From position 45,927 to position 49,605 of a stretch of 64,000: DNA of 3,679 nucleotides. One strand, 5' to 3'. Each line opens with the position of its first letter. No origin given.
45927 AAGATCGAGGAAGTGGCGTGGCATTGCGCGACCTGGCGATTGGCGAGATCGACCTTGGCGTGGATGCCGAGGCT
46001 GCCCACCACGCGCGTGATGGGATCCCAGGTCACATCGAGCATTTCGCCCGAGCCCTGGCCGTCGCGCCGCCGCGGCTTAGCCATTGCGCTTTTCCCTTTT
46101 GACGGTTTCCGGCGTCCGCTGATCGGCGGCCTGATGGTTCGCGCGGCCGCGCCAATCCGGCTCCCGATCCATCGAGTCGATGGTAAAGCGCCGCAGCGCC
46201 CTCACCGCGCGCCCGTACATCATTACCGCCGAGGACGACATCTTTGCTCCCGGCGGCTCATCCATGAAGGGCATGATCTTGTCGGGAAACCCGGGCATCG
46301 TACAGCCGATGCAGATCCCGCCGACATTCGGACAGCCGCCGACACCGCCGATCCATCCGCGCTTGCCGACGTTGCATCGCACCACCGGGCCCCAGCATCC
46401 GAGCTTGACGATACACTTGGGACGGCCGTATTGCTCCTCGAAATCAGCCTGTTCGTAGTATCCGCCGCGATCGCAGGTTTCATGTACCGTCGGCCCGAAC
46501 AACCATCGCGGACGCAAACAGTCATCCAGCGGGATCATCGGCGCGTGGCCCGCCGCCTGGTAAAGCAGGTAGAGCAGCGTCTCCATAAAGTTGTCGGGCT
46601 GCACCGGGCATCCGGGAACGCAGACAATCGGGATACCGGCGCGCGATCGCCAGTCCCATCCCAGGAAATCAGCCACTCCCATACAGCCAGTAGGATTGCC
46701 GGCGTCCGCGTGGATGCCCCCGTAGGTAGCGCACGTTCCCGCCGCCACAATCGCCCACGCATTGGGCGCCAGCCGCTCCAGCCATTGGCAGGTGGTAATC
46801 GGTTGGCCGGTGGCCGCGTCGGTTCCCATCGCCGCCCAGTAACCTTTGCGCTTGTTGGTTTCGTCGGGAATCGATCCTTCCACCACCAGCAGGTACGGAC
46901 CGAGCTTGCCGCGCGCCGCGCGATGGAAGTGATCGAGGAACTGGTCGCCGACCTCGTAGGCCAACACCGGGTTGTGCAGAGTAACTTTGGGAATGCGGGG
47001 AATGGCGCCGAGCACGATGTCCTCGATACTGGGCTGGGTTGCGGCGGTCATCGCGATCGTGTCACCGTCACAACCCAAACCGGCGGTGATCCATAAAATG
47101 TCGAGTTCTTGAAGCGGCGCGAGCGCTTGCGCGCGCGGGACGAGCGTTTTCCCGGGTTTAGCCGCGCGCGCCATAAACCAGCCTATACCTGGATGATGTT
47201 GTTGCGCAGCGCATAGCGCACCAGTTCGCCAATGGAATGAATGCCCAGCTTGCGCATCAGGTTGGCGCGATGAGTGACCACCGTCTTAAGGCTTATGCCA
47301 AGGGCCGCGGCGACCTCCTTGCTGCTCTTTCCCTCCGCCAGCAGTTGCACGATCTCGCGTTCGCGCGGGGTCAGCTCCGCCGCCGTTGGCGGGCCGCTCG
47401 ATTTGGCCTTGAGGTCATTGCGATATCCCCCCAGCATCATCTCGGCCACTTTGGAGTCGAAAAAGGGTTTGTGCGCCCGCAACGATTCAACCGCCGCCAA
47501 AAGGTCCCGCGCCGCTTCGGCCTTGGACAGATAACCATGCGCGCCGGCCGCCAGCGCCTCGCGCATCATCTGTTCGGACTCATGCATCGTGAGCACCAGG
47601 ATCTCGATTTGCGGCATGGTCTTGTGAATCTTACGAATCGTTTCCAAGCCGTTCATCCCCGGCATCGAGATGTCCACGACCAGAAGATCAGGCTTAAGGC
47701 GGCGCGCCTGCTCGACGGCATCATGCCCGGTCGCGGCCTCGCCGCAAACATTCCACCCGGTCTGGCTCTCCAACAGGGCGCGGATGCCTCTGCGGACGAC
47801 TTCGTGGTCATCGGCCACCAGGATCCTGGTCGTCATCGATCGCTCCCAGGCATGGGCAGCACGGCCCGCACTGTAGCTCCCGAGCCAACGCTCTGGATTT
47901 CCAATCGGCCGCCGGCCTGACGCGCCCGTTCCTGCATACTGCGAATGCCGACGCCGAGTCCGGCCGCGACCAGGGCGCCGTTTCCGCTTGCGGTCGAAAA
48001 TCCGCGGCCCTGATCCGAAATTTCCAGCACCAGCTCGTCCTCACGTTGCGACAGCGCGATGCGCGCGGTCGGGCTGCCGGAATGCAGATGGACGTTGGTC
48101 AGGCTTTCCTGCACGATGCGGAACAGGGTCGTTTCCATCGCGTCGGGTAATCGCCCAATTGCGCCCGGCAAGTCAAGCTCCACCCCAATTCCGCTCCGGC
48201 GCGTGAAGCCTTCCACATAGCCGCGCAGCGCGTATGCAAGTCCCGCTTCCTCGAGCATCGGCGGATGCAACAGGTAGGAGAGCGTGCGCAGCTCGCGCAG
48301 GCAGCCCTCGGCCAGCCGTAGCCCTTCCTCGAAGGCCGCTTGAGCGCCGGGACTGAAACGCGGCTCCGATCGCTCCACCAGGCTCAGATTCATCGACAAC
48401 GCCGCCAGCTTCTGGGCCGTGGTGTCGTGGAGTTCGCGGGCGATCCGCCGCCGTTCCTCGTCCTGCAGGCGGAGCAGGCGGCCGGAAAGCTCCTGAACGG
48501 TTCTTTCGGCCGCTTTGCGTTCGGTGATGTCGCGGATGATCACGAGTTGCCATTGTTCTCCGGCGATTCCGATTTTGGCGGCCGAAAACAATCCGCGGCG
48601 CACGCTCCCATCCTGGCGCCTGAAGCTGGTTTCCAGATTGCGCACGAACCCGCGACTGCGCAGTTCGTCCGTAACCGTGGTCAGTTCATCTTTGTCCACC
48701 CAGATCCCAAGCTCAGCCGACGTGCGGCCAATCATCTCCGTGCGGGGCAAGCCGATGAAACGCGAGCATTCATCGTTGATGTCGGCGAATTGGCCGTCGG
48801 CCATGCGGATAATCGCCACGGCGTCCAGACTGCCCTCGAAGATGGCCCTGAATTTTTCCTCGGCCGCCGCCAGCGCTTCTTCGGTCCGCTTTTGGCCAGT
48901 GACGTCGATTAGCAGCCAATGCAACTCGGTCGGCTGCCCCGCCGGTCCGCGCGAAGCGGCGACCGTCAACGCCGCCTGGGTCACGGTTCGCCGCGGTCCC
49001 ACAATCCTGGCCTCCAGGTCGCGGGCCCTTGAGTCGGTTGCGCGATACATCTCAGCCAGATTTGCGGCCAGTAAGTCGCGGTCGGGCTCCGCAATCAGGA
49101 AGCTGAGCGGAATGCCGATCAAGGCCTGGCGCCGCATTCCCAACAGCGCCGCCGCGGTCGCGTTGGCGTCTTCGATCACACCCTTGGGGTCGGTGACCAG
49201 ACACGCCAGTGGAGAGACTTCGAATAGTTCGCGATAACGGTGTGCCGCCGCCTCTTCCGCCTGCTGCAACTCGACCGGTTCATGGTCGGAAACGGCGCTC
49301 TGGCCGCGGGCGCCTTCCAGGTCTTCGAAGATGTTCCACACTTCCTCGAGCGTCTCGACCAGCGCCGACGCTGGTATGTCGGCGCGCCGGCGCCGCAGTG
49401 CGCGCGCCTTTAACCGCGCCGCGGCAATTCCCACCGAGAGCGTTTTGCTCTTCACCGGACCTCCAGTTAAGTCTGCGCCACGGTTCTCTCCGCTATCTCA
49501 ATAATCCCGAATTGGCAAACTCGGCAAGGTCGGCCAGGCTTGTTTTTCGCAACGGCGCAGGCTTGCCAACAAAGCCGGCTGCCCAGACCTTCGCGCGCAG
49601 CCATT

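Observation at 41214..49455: Group-1h-type [NiFe] hydrogenase pair embedded in a six-gene two-component signalling operon: candidate new H2-sensing module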

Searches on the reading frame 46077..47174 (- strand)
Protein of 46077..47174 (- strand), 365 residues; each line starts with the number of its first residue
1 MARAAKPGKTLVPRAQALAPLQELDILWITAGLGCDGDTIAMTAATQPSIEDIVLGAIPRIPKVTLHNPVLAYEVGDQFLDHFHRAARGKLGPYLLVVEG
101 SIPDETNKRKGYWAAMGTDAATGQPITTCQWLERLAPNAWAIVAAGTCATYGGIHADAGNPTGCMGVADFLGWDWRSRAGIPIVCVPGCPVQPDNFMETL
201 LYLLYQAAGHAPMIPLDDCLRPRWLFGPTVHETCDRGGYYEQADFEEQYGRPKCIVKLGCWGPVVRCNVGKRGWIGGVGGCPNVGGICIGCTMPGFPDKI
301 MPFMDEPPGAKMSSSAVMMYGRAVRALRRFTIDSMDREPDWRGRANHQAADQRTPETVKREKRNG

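Call 7: search_protein_families(library=pfam, proteins=[window:46077-47174:-], max_evalue=0.01)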
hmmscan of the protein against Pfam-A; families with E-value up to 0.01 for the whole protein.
window:46077-47174:- (365 aa): 2 families
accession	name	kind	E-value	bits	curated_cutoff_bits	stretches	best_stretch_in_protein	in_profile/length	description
PF14720.11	NiFe_hyd_SSU_C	-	2.3e-21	76.4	27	1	226-303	1-79/80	NiFe/NiFeSe hydrogenase small subunit C-terminal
PF01058.29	Oxidored_q6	-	3.9e-21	75.6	27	1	35-203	1-128/128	NADH ubiquinone oxidoreductase, 20 Kd subunit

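Call 12: find_related_loci(query=window:46077-47174:-, collection=genome_contigs, flank=10000)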
Query window:46077-47174:- (365 aa) in genome_contigs; peptide patterns used: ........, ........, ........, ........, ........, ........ (x = any residue, [..] = any of these).
600 stretches matched a pattern (row limit reached: there are more); 598 encode a relative of the query (tblastn E <= 1e-3); the best 80 are kept; 80 distinct loci.
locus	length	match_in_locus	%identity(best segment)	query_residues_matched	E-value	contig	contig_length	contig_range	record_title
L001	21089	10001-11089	85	1-364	0e+0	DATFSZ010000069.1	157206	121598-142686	MAG TPA_asm: Candidatus Binataceae bacterium isolate SMAG_U9397 k141_3234342, whole genome shotgun sequence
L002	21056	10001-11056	73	5-355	7e-180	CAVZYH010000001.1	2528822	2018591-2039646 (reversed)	MAG: uncultured Acidobacteriota bacterium isolate MFD01716.bin.1.125 genome assembly, contig: contig_13759, whole genome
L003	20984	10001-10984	76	19-346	4e-179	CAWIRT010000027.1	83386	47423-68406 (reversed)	MAG: uncultured Acidobacteriaceae bacterium isolate MFD00964.bin.2.105 genome assembly, contig: contig_141236, whole gen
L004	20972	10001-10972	77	21-344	3e-178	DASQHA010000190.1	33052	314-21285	MAG TPA_asm: Terriglobales bacterium isolate SMAG_U11821 k141_1015277, whole genome shotgun sequence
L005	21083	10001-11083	70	3-357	5e-178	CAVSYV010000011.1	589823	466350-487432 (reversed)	MAG: uncultured Acidobacteriaceae bacterium isolate MFD04434.bin.2.73 genome assembly, contig: contig_22826, whole genom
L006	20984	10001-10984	76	20-347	6e-178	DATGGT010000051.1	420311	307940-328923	MAG TPA_asm: Terriglobales bacterium isolate SMAG_U9761 k141_455336, whole genome shotgun sequence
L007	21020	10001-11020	74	4-344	9e-178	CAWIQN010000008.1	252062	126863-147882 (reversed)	MAG: uncultured Acidobacteriota bacterium isolate MFD01716.bin.1.129 genome assembly, contig: contig_26440, whole genome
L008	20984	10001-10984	77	19-346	6e-178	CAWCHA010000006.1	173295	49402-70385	MAG: Terriglobia bacterium isolate MFD09368.bin.1.186 genome assembly, contig: contig_91346, whole genome shotgun sequen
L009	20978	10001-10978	77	19-344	2e-177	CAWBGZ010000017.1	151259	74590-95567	MAG: uncultured Acidobacteriaceae bacterium isolate MFD06714.bin.2.128 genome assembly, contig: contig_75308, whole geno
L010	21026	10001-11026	73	20-359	2e-177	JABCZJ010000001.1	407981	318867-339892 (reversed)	MAG: Acidobacteria bacterium isolate Inc-BW-C-12-M_MAG20 Ga0210394_10000019, whole genome shotgun sequence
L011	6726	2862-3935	72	20-364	2e-178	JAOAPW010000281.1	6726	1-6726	MAG: Candidatus Acidiferrum typicum isolate RYN_24 scaffold_466930, whole genome shotgun sequence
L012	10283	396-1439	72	17-361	7e-177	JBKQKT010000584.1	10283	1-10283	MAG: Candidatus Korobacteraceae bacterium isolate CRr2D2E2F__bin_11 CRr2D2E2F_000000215353, whole genome shotgun sequenc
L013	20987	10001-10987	76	14-345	2e-176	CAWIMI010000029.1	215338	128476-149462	MAG: uncultured Acidobacteriota bacterium isolate MFD05377.bin.1.113 genome assembly, contig: contig_65313, whole genome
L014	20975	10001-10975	76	20-344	2e-176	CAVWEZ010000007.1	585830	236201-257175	MAG: uncultured Acidobacteriota bacterium isolate MFD04463.bin.2.21 genome assembly, contig: contig_40508, whole genome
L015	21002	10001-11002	75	19-352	3e-175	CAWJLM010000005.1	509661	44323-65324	MAG: uncultured Acidobacteriaceae bacterium isolate MFD02472.bin.1.12 genome assembly, contig: contig_23563, whole genom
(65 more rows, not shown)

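Call 21: find_encoding_contigs(protein=window:46077-47174:-, flank=10000, max_places=6)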
Protein window:46077-47174:- (365 aa): no gene with exactly this product is on record in the collection.
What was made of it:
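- Tried and rejected: Exact-sequence look-up of S2 (call 21): not on record, so the source of the window could not be identified.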

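Call 45: search_solved_structures(query=window:46077-47174:-, max_evalue=1e-10)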
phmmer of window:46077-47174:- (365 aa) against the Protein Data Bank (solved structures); distinct sequences matched with E-value up to 1e-10: 43.
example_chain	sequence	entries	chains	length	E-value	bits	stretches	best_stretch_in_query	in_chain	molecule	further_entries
5aa5_A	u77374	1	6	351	3e-168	563.1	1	15-343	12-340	NIFE-HYDROGENASE SMALL SUBUNIT, HOFK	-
1cc1_S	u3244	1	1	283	1.8e-44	155.5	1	24-303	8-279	HYDROGENASE (SMALL SUBUNIT)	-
4kl8_S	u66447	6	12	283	2.5e-44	155.1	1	24-303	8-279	Periplasmic [NiFeSe] hydrogenase small subunit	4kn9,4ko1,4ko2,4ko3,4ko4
3ze6_A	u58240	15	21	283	5.1e-39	137.6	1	26-304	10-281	PERIPLASMIC [NIFESE] HYDROGENASE, SMALL SUBUNIT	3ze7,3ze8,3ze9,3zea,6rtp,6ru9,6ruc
2wpn_A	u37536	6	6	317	5.2e-39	137.6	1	25-304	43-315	PERIPLASMIC [NIFESE] HYDROGENASE, SMALL SUBUNIT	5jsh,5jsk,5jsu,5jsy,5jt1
5xvb_S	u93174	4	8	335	3.2e-29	105.3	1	16-295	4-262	[NiFe]-hydrogenase 2 small subunit | Hydrogenase-2 small chain | NiFe hydrogenase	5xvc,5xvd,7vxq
1frv_A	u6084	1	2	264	6e-29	104.4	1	35-304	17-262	HYDROGENASE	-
6ehq_S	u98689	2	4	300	7.9e-29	104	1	16-295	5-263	Hydrogenase-2 small chain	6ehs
6gam_S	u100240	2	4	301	9.9e-29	103.7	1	17-295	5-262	Hydrogenase-2 small chain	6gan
1yq9_A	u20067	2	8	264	1e-28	103.7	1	35-304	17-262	Periplasmic [NiFe] hydrogenase small subunit | PERIPLASMIC HYDROGENASE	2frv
8w6x_S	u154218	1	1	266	1.2e-28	103.4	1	35-304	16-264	Periplasmic [NiFe] hydrogenase small subunit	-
4u9h_S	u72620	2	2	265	1.2e-28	103.4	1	35-304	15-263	Periplasmic [NiFe] hydrogenase small subunit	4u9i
6en9_S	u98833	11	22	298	1.2e-28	103.4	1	19-295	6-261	Hydrogenase-2 small chain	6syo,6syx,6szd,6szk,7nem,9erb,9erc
1h2r_S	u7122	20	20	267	1.4e-28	103.2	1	34-304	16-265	PROTEIN (PERIPLASMIC [NIFE] HYDROGENASE SMALL SUBUNIT) | Periplasmic [NiFe] hydrogenase small subunit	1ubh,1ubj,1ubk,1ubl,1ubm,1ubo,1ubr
6g7m_S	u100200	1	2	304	1.7e-28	103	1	17-295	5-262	Hydrogenase-2 small chain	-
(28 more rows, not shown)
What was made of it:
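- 46077..47174 (-): hhyS2: paralogous group 1h small subunit (365 aa, intact). It has no Tat signal, keeps all Fe-S Cys columns, and lacks the conserved C-terminal LTTGY tail of enzyme-type HhyS. Best PDB match 5AA5_A HofK, 563 bits against 155 for the next (call 45).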

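Call 62: search_protein_families(library=ncbifam, proteins=[window:46077-47174:-], max_evalue=0.00001)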
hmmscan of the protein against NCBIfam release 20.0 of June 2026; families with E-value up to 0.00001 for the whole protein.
window:46077-47174:- (365 aa): 3 families
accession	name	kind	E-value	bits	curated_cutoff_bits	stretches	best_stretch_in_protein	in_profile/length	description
NF045520.1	H2_NiFeSe_small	exception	2.3e-52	178.3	470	1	21-305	37-313/314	NiFeSe hydrogenase small subunit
TIGR00391.1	hydA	subfamily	1.4e-37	129.8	179.5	1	15-304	42-309/365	hydrogenase small subunit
NF007779.0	PRK10468.1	equivalog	6.3e-33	114.2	659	1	15-294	40-298/372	hydrogenase 2 small subunit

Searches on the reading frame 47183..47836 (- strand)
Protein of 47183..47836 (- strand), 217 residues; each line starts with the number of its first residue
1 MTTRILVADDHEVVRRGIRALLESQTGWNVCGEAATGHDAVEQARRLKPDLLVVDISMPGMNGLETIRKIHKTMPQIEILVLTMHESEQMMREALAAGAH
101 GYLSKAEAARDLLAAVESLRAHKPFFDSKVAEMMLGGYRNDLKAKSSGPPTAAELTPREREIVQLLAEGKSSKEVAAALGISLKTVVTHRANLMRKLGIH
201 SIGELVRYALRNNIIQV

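Call 7: search_protein_families(library=pfam, proteins=[window:47183-47836:-], max_evalue=0.01)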
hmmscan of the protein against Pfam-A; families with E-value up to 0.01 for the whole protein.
window:47183-47836:- (217 aa): 10 families
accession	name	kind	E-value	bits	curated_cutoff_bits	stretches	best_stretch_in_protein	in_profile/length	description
PF00072.30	Response_reg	-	1.1e-31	109.8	30.2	1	5-117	1-111/111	Response regulator receiver domain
PF00196.25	GerE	-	5e-21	74.5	23.5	1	154-209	2-57/57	Bacterial regulatory proteins, luxR family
PF08281.18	Sigma70_r4_2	-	1.4e-07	31.5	25.7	1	153-196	9-53/54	Sigma-70, region 4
PF04545.22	Sigma70_r4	-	1.9e-05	24.5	24.1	1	153-190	3-41/50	Sigma-70, region 4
PF13384.12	HTH_23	-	3.6e-05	23.9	24.6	1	161-186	9-34/50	Homeodomain-like domain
PF13551.12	HTH_29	-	0.0005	20.6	28.1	1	161-190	3-33/64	Winged helix-turn helix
PF13518.12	HTH_28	-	0.0005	20.5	25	1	161-186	4-29/52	Helix-turn-helix domain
PF13936.12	HTH_38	-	0.0012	19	27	1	155-187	5-38/44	Helix-turn-helix domain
PF12840.13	HTH_20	-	0.0029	18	27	0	160-189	7-37/51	Helix-turn-helix domain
PF14493.12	HTH_40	-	0.0033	18.1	27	1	163-216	6-59/89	Helix-turn-helix domain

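Call 62: search_protein_families(library=ncbifam, proteins=[window:47183-47836:-], max_evalue=0.00001)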
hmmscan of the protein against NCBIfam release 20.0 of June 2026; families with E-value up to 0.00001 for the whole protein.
window:47183-47836:- (217 aa): 100 families (the best 25 are shown)
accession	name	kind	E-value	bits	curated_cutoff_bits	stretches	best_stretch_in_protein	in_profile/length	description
NF011896.0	PRK15369.1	equivalog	3.7e-54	183.6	242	1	2-214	3-209/211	two component system response regulator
NF052445.1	RespRegMctR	equivalog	1.3e-51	175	300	1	4-214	3-204/205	two-component system response regulator MctR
NF007018.1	PRK09483.1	equivalog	1.3e-43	149.2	280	1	5-216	4-210/217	UvrY/SirA/GacA family response regulator transcription factor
NF007935.0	PRK10651.1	equivalog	1.1e-41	142.4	250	1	3-210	7-211/216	two-component system response regulator NarL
NF047785.1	respo_reg_MadR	equivalog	6.2e-41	140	300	1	4-214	2-208/209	MadR family response regulator transcription factor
NF007708.0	PRK10403.1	equivalog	4.1e-37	127.7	343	1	3-201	7-200/215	nitrate/nitrite response regulator protein NarP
NF007685.0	PRK10360.1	equivalog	8e-32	110.6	258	1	5-207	4-190/196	response regulator transcription factor UhpA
NF007403.0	PRK09935.1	equivalog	9.4e-31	107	271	1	3-213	4-208/210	fimbria biosynthesis transcriptional regulator FimZ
NF007419.0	PRK09958.1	equivalog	9.1e-28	97.2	251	1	6-214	4-203/204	acid-sensing system DNA-binding response regulator EvgA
NF006900.1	PRK09390.1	equivalog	1.7e-27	96.3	255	1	4-213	6-201/203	response regulator FixJ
NF008098.0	PRK10840.1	equivalog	4.3e-26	91.7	235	1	4-208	5-204/216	response regulator transcription factor RcsB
NF001965.0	PRK00742.1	subfamily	2.8e-23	82.7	293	1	1-112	2-116/357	chemotaxis-specific protein-glutamate methyltransferase CheB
NF041367.1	CheY_Halo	equivalog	1.8e-22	79.9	200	1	5-118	1-112/114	chemotaxis protein CheY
NF040749.1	tetrathio_RR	equivalog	9.9e-22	77.6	290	1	6-207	3-186/191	tetrathionate respiration response regulator TtrR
NF009206.0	PRK12555.1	subfamily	8.7e-18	64.4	342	1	4-108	2-107/340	chemotaxis-specific protein-glutamate methyltransferase CheB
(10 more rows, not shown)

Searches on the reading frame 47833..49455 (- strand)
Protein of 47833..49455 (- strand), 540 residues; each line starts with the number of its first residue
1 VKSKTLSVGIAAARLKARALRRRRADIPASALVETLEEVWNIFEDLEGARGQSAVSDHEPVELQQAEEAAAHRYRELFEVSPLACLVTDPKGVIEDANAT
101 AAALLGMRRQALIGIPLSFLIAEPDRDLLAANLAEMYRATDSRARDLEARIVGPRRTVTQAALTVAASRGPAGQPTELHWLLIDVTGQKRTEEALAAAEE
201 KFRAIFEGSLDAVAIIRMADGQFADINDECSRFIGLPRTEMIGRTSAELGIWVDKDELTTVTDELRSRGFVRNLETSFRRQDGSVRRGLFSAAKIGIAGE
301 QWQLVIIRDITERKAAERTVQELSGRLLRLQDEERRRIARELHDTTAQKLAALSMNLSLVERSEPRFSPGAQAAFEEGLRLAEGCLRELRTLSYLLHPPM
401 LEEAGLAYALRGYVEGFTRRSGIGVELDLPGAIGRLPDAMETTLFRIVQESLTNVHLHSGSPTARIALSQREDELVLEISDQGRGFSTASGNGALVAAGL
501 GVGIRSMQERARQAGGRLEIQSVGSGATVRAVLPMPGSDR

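Call 7: search_protein_families(library=pfam, proteins=[window:47833-49455:-], max_evalue=0.01)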
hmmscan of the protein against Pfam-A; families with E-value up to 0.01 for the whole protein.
window:47833-49455:- (540 aa): 7 families
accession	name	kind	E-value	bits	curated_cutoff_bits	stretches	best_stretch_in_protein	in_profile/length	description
PF00989.32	PAS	-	1.2e-18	67.6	22.6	2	73-185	2-113/113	PAS fold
PF07730.19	HisKA_3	-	3.8e-16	59.8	24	1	334-399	1-66/68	Histidine kinase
PF13426.13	PAS_9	-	4.4e-15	56.3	27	2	84-162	3-78/103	PAS domain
PF08448.16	PAS_4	-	7.2e-15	55.6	23.1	2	78-190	1-110/110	PAS fold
PF13188.13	PAS_8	-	4.1e-13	49.1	21.8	2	73-116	2-45/65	PAS domain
PF02518.31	HATPase_c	-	1.1e-09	39.1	26.4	1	441-536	3-110/111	Histidine kinase-, DNA gyrase B-, and HSP90-like ATPase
PF24820.1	Diguanyl_cycl_sensor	-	0.00019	21.8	28.1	1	84-118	8-42/109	Diguanylate cyclase-like sensor domain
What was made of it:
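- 47833..49455 (-): HK1: soluble PAS-PAS-HisKA_3-HATPase_c histidine kinase (540 aa). Probable cognate kinase of the NarL-type regulator. Pfam in call 7.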

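Call 62: search_protein_families(library=ncbifam, proteins=[window:47833-49455:-], max_evalue=0.00001)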
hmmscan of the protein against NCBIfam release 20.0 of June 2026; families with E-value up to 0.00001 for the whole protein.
window:47833-49455:- (540 aa): 14 families
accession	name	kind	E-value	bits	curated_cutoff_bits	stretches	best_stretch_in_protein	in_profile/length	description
NF052443.1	SensHisKinMctS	equivalog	1.4e-46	158.8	700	1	307-535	223-448/457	two-component system sensor histidine kinase MctS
TIGR00229.1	sensory_box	domain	3.9e-29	101.3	22.9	2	198-318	3-124/126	PAS domain S-box protein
NF008649.0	PRK11644.1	equivalog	1.2e-25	90.3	408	1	320-534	289-495/499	signal transduction histidine-protein kinase/phosphatase UhpB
NF052531.1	Strep_LiaS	equivalog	2.2e-23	83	450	1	332-534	130-326/328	envelope stress sensor histidine kinase LiaS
NF047786.1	his_kin_MadS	equivalog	1.3e-22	80.5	500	1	311-532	205-432/434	MadS family sensor histidine kinase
NF007896.0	PRK10600.1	equivalog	1.9e-20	73.1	578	1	306-532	365-581/598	nitrate/nitrite two-component system sensor histidine kinase NarX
NF008184.0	PRK10935.1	equivalog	4.6e-19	68.5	553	1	333-533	362-557/565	nitrate/nitrite two-component system sensor histidine kinase NarQ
NF041777.1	sens_FixL_Rhizob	equivalog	1.2e-15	57.2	850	1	162-354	85-281/485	sensor protein FixL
TIGR02040.1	PpsR-CrtJ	equivalog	2.2e-14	53.4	275.4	1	71-142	132-203/442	transcriptional regulator PpsR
NF047874.1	MASE3_PAS_HK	subfamily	7.6e-11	41.5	560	1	188-324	253-389/655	MASE3 domain-containing sensor histidine kinase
NF047322.1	HK_morpho_MacS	equivalog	2.6e-10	40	300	1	328-530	176-363/367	MacS family sensor histidine kinase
NF008468.0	PRK11360.1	equivalog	2.9e-08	32.6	646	0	201-322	269-389/616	two-component system sensor histidine kinase AtoS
NF052573.1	HisKinEspAMyxo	equivalog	6.4e-08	31.1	1400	0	172-329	230-383/755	serine histidine kinase EspA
NF053781.1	cdiGMPphdstlr2612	equivalog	7.9e-08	30.4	1600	0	172-251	687-765/1268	Tlr1612 family c-di-GMP phosphodiesterase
